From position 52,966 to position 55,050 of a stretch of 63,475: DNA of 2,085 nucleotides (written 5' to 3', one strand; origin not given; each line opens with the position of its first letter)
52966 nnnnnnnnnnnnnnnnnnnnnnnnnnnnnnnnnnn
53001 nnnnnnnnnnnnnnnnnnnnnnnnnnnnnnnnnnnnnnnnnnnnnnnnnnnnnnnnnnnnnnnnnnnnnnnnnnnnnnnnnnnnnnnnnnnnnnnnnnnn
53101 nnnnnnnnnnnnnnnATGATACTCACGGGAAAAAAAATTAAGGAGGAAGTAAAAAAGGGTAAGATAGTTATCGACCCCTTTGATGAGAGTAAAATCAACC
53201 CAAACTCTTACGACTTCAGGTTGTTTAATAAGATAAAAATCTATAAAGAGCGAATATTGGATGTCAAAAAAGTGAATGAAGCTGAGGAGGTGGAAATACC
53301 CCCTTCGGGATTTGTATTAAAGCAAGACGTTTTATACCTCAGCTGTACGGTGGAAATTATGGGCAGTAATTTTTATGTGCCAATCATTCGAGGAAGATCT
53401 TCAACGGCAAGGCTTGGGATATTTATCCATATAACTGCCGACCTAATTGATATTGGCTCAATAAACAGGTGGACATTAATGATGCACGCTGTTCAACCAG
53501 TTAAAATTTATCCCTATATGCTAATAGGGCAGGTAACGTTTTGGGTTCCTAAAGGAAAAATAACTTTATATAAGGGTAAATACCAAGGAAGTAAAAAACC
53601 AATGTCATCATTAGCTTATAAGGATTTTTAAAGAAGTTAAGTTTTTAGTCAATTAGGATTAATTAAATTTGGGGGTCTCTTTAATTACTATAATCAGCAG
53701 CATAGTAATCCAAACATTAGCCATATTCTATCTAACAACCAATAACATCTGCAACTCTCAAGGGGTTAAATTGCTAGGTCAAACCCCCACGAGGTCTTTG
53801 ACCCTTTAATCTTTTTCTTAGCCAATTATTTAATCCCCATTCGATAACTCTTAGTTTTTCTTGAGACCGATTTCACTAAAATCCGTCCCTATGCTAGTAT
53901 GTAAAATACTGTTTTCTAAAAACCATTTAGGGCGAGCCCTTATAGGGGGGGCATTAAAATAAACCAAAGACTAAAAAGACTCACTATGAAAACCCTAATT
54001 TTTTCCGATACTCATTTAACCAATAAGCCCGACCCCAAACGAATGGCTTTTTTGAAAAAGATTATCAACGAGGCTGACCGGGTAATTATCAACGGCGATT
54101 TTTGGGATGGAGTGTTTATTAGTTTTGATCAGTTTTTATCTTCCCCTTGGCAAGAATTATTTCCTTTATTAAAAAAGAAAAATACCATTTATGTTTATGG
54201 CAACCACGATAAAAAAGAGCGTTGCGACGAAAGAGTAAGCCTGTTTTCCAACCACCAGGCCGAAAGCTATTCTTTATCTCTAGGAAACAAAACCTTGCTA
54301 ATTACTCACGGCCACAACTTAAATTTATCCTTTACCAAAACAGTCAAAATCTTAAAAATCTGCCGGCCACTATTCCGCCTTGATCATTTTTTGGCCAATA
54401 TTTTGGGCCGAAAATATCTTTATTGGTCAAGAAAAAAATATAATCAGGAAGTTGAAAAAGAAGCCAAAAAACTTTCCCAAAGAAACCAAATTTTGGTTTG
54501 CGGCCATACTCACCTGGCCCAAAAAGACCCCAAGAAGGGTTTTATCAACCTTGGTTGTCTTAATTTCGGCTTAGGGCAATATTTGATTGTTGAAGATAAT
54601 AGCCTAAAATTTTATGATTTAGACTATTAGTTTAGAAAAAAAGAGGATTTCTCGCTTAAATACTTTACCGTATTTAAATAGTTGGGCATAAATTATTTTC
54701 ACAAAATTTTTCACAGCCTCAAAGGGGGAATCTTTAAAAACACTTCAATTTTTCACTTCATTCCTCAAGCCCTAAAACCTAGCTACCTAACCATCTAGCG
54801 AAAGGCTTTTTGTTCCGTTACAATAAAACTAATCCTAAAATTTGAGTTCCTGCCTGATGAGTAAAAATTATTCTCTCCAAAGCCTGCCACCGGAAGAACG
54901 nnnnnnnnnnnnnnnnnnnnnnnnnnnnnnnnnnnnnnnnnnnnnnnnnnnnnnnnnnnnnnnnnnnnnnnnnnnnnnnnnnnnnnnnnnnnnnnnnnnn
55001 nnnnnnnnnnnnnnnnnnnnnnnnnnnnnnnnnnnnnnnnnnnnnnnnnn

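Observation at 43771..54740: Three diverged copies of a gene 3' end plus downstream module delimit tandem ~5 kb cargo cassettes (integration hotspot without a visible integrase)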

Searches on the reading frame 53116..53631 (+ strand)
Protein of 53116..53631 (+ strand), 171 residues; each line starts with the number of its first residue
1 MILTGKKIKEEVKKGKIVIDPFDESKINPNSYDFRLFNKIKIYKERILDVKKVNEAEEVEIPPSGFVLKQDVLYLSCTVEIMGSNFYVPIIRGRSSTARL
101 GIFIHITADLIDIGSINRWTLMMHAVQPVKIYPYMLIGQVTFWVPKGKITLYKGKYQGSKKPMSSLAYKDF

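Call 9: search_protein_families(library=pfam, proteins=[window:53116-53631:+], max_evalue=0.01)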
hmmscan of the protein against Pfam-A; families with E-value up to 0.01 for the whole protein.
window:53116-53631:+ (171 aa): 2 families
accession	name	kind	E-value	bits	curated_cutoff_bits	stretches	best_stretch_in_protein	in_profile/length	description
PF22769.1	DCD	-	1e-34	120.3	27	1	2-143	1-151/153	dCTP deaminase-like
PF06559.16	DCD_N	-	0.0045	17.3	21.4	0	2-109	4-120/164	2'-deoxycytidine 5'-triphosphate deaminase (DCD) N-terminal domain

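Call 64: search_protein_families(library=padloc, proteins=[window:53116-53631:+], max_evalue=0.001)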
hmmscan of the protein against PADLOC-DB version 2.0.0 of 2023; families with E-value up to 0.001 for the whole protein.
window:53116-53631:+ (171 aa): 0 families

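Call 65: search_protein_families(library=ncbifam, proteins=[window:53116-53631:+], max_evalue=0.001)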
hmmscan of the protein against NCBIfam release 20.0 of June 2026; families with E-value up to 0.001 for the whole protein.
window:53116-53631:+ (171 aa): 1 family
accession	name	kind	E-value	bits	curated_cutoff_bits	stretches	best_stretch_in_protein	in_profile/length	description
TIGR02274.1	dCTP_deam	equivalog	9.8e-29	100.3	92.8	1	2-165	1-178/180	dCTP deaminase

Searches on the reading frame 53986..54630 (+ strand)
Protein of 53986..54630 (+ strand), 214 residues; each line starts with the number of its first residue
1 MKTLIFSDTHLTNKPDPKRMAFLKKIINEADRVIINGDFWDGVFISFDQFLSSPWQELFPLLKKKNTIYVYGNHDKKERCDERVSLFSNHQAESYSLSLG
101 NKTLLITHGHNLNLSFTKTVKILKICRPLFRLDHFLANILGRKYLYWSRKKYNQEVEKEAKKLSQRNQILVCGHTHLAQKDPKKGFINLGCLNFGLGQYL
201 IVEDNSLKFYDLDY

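Call 9: search_protein_families(library=pfam, proteins=[window:53986-54630:+], max_evalue=0.01)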
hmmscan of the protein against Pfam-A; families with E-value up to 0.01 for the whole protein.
window:53986-54630:+ (214 aa): 2 families
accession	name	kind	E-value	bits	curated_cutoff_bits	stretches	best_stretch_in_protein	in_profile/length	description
PF12850.12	Metallophos_2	-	1.4e-16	61.3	27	1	1-192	1-135/154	Calcineurin-like phosphoesterase superfamily domain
PF00149.33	Metallophos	-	6.7e-12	46.7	21.5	1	1-176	1-189/191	Calcineurin-like phosphoesterase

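Call 14: find_homologous_proteins(query=window:53986-54630:+)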
Query window:53986-54630:+ (214 aa): 917 proteins with E <= 0.001 among 1183 candidates; the best 120 are listed.
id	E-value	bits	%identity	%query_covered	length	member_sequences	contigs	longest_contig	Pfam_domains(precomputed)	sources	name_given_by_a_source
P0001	2.1e-142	490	100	100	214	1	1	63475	PF12850.13,PF00149.34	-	-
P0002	2.2e-121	421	84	100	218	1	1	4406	PF12850.13,PF00149.34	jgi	jgi:predicted phosphodiesterase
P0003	3.9e-118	411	83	100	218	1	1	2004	PF12850.13,PF00149.34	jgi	jgi:predicted phosphodiesterase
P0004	1.4e-117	409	83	100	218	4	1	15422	PF12850.13,PF00149.34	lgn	-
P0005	1.7e-106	373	74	100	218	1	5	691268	PF12850.13,PF00149.34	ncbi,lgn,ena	-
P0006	3.2e-104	365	73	100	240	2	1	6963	PF12850.13,PF00149.34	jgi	-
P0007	3.9e-84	300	68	91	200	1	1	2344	PF12850.13,PF00149.34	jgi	-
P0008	1.5e-60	222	50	96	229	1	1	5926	PF12850.13,PF00149.34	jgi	jgi:predicted phosphodiesterase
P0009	7.4e-60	220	50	97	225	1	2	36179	PF12850.13,PF00149.34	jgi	-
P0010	1.6e-59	219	49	97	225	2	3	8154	PF12850.13,PF00149.34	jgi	-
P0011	1.4e-57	213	46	97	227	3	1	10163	PF12850.13,PF00149.34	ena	-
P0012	3.7e-56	208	47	97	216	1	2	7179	PF12850.13,PF00149.34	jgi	jgi:predicted phosphodiesterase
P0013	1.8e-55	206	45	100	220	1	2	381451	PF12850.13,PF00149.34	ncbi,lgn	-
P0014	5.9e-55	204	45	95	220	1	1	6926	PF12850.13,PF00149.34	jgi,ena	-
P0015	9.9e-55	203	47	97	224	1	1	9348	PF12850.13,PF00149.34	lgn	-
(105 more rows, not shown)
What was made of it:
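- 53986..54630 (+): Intact metallophosphoesterase gene (YfcE/Metallophos_2 type). Copy C is its 3' end. Pfam (call 9); homologues in Roizmanbacteria-like CPR (call 14)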

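Call 15: find_encoding_contigs(protein=P0005, flank=10000, max_places=3)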
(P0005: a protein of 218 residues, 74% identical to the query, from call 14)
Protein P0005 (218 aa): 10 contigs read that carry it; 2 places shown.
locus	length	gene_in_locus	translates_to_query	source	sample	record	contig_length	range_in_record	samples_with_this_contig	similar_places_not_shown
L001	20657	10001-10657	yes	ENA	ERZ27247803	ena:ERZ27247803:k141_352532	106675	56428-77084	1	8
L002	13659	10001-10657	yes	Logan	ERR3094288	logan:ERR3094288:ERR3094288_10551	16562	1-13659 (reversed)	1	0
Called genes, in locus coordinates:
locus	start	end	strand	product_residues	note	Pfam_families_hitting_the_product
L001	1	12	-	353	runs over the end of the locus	PF01926:MMR_HSR1, PF02421:FeoB_N (weak), PF06071:YchF-GTPase_C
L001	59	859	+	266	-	PF01026:TatD_DNase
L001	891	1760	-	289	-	-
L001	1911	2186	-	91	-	PF00216:Bac_DNA_binding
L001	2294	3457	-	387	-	PF26594:KH_NusA_2nd (weak), PF00013:KH_1 (weak), PF08668:HDOD (faint), PF01966:HD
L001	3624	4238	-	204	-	PF27462:RecX_N, PF02631:RecX_HTH2 (faint), PF21982:RecX_HTH1, PF21981:RecX_HTH3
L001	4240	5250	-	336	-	PF00154:RecA_N, PF08423:Rad51, PF06745:ATPase, PF27531:MT3502_N, PF21096:RecA_C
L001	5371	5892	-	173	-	-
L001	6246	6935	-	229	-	PF00239:Resolvase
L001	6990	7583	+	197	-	-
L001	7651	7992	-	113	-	-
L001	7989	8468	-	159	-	-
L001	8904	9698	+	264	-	-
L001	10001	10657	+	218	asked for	PF00149:Metallophos, PF12850:Metallophos_2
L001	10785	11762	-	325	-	PF00535:Glycos_transf_2, PF13641:Glyco_tranf_2_3, PF10111:Glyco_tranf_2_2 (weak)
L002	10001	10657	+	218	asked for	PF00149:Metallophos, PF12850:Metallophos_2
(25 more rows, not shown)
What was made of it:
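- RecA is encoded by relatives (call 15).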

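Call 16: find_encoding_contigs(protein=P0004, flank=10000, max_places=3)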
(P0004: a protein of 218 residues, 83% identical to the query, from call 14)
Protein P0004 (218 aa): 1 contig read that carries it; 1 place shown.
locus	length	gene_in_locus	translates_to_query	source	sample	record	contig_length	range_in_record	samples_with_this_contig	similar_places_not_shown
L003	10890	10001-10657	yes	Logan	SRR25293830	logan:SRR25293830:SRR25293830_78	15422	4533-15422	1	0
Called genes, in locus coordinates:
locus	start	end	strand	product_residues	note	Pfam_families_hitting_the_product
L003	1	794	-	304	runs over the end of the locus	PF00512:HisKA, PF02518:HATPase_c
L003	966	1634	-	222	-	PF00072:Response_reg, PF00486:Trans_reg_C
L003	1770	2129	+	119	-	PF23023:Anti-Pycsar_Apyc1, PF00753:Lactamase_B, PF12706:Lactamase_B_2 (weak)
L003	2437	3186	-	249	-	PF01061:ABC2_membrane, PF12698:ABC2_membrane_3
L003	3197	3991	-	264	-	PF00005:ABC_tran, PF13304:AAA_21 (faint)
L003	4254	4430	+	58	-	-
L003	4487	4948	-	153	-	PF00293:NUDIX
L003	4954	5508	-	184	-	-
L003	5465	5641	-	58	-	-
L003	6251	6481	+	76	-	-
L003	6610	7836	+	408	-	-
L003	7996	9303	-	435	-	PF00675:Peptidase_M16, PF05193:Peptidase_M16_C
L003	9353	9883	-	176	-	PF00293:NUDIX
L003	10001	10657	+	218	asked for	PF00149:Metallophos, PF12850:Metallophos_2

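Call 19: find_encoding_contigs(protein=P0002, flank=10000, max_places=3)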
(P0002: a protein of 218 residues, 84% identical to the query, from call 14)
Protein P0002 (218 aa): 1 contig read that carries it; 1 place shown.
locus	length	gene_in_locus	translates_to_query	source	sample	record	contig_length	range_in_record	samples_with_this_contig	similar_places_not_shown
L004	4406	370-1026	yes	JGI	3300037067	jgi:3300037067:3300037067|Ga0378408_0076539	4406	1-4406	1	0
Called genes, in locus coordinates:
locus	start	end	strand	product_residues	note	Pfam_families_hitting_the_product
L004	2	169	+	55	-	?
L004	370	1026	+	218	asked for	PF00149:Metallophos, PF12850:Metallophos_2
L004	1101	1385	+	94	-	-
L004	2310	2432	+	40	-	-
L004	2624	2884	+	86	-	PF09860:DUF2087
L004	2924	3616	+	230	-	PF03602:Cons_hypoth95 (weak), PF05175:MTS, PF01170:UPF0020 (faint), PF06325:PrmA, PF09445:Methyltransf_15, PF13847:Methyltransf_31, PF13649:Methyltransf_25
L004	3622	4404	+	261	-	?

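Call 20: find_encoding_contigs(protein=P0006, flank=10000, max_places=3)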
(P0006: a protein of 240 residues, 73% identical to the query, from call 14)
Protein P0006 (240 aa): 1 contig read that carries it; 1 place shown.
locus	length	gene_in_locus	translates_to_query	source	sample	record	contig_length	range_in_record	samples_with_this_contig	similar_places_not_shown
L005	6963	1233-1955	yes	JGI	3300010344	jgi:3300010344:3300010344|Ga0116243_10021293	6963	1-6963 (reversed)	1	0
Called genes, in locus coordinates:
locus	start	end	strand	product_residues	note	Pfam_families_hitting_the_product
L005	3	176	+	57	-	?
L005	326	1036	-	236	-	PF00781:DAGK_cat (weak)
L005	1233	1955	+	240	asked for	PF00149:Metallophos, PF12850:Metallophos_2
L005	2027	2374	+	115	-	-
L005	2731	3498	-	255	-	PF01209:Ubie_methyltran, PF13489:Methyltransf_23, PF13847:Methyltransf_31, PF08241:Methyltransf_11, PF08242:Methyltransf_12, PF13649:Methyltransf_25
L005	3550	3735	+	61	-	-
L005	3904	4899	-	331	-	PF02016:Peptidase_S66, PF17676:Peptidase_S66C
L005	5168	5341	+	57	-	-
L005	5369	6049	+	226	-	PF00300:His_Phos_1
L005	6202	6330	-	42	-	-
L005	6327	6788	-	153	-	PF00293:NUDIX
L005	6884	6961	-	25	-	?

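Call 21: find_encoding_contigs(protein=P0003, flank=10000, max_places=3)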
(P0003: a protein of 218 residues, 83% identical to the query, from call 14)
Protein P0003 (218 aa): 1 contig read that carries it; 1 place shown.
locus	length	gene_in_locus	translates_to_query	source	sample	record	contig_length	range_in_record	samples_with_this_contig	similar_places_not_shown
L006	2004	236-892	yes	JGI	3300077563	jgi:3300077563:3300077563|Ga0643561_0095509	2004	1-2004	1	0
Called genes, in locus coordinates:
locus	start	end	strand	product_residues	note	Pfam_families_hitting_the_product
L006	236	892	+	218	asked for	PF00149:Metallophos, PF12850:Metallophos_2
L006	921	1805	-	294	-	PF00781:DAGK_cat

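Call 64: search_protein_families(library=padloc, proteins=[window:53986-54630:+], max_evalue=0.001)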
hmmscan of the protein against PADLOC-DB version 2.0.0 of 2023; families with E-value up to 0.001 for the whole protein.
window:53986-54630:+ (214 aa): 0 families

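Call 65: search_protein_families(library=ncbifam, proteins=[window:53986-54630:+], max_evalue=0.001)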
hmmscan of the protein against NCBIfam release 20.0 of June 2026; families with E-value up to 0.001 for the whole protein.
window:53986-54630:+ (214 aa): 3 families
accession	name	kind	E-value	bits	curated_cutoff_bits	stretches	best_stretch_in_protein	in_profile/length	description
TIGR00040.1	yfcE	subfamily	3e-11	43.6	56.25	1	1-115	1-99/158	YfcE family phosphodiesterase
NF006988.0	PRK09453.1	equivalog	1.6e-06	28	117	0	156-211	108-169/183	phosphodiesterase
NF003743.0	PRK05340.1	equivalog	0.00036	19.8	134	0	1-137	2-144/242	UDP-2,3-diacylglucosamine diphosphatase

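Call 86: search_protein_families(library=pfam, proteins=[L004:1101-1385:+], max_evalue=0.1)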
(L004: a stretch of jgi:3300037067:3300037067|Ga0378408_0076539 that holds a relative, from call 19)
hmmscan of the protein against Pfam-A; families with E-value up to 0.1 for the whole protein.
L004:1101-1385:+ (94 aa): 0 families

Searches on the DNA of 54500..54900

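Call 35: search_rna_families(source=window, start=54500, end=54900, threshold=evalue, max_evalue=10)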
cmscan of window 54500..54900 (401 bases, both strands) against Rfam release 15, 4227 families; matches with E-value up to 10: 5.
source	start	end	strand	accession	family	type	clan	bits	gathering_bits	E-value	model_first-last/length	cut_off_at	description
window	54635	54654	-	RF01354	CRISPR-DR45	Gene; CRISPR;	-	15.7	37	7.9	1-24/24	no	CRISPR RNA direct repeat element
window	54500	54540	-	RF01895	mir-193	Gene; miRNA;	-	14.5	55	2.1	1-41/76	3'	mir-193 microRNA precursor family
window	54606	54677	-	RF02591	Spy1786666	Gene; sRNA;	-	14.5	64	4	1-87/87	no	S. pyogenes small RNA 1786666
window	54531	54631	+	RF02998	IS605-orfB-II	Gene; sRNA;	-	14.1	88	7.3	1-155/155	no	IS605-orfB-II RNA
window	54622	54681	+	RF01625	ceN28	Gene; snRNA; snoRNA; CD-box;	-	13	70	9.4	1-88/88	no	Caenorhabditis snoRNA ceN28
